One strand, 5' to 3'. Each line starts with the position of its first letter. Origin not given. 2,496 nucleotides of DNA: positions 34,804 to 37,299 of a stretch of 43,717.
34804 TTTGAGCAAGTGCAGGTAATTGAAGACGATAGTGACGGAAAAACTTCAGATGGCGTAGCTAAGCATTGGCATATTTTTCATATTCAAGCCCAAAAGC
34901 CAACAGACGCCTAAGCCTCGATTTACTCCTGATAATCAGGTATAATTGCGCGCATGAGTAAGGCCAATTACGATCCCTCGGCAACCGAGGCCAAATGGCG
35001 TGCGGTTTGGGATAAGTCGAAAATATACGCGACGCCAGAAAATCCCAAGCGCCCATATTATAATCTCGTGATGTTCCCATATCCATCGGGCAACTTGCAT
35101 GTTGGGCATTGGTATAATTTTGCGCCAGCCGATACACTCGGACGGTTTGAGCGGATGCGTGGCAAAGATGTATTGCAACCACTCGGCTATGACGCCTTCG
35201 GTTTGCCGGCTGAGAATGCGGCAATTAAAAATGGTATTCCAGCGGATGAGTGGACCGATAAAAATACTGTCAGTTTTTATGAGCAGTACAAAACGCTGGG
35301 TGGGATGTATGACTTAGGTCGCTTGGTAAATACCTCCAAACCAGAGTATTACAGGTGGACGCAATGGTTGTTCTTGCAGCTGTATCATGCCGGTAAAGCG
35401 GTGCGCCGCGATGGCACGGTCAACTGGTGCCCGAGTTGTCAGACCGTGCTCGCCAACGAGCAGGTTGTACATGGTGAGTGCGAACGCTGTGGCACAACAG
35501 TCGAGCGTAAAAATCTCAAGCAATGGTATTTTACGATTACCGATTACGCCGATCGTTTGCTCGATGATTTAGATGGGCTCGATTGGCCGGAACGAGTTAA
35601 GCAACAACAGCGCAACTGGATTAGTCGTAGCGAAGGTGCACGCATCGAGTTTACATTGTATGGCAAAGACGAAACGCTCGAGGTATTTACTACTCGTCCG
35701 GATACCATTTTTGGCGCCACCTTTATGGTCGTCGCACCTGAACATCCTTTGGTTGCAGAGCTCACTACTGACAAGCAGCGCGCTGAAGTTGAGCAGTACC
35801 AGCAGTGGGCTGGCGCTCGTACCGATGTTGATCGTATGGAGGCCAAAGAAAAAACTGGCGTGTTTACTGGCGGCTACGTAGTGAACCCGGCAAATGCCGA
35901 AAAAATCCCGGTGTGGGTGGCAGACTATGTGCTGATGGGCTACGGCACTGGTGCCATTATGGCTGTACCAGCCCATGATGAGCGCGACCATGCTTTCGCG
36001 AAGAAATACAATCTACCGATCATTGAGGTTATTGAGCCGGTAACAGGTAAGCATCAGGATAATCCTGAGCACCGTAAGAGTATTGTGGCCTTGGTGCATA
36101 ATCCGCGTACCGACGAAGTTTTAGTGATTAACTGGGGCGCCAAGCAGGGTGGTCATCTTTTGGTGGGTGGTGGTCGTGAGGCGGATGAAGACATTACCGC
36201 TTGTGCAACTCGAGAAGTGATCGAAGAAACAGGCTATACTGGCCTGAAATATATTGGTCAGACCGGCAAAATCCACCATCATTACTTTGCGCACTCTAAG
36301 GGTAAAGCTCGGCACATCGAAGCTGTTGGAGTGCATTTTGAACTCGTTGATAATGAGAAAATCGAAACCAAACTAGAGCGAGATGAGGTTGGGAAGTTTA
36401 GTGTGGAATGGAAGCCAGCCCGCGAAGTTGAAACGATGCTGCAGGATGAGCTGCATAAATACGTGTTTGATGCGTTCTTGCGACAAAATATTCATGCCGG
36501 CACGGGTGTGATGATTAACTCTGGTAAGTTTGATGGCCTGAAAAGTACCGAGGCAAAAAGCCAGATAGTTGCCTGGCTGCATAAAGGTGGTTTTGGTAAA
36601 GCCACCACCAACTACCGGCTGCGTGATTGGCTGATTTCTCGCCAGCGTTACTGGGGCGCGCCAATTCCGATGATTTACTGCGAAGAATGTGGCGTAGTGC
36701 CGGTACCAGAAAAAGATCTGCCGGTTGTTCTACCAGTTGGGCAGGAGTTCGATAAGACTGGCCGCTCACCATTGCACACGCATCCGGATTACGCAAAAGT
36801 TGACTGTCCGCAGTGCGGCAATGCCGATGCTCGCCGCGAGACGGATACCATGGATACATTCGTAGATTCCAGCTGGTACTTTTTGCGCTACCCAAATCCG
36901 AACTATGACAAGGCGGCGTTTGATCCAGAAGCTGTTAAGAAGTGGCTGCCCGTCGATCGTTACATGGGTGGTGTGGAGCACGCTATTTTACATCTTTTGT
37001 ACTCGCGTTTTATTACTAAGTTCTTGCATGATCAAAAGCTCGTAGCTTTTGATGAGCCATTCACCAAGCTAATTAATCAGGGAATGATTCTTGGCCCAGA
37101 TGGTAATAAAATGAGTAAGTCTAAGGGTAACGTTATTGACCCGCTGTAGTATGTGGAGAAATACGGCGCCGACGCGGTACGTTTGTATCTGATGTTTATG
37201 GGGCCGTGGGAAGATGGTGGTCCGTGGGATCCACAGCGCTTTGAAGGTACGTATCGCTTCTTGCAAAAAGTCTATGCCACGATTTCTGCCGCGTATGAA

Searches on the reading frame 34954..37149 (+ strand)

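Call 8: search_protein_families(library=pfam, proteins=[window:34954-37149:+], max_evalue=0.001)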
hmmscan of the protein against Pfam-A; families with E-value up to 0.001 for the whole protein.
window:34954-37149:+ (731 aa): 4 families
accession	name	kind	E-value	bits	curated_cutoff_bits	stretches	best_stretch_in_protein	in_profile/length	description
PF13603.12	tRNA-synt_1_2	-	1.4e-66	223.9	25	1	220-369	1-149/185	Leucyl-tRNA synthetase, editing domain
PF00133.28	tRNA-synt_1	-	1.7e-43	149.4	22.7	2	537-731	211-387/414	tRNA synthetases class I (I, L, M and V)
PF09334.17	tRNA-synt_1g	-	3.3e-27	95.7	20.1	1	41-182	7-145/391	tRNA synthetases class I (M)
PF00293.34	NUDIX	-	2.2e-12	47.5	21.1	1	373-497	2-124/134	NUDIX domain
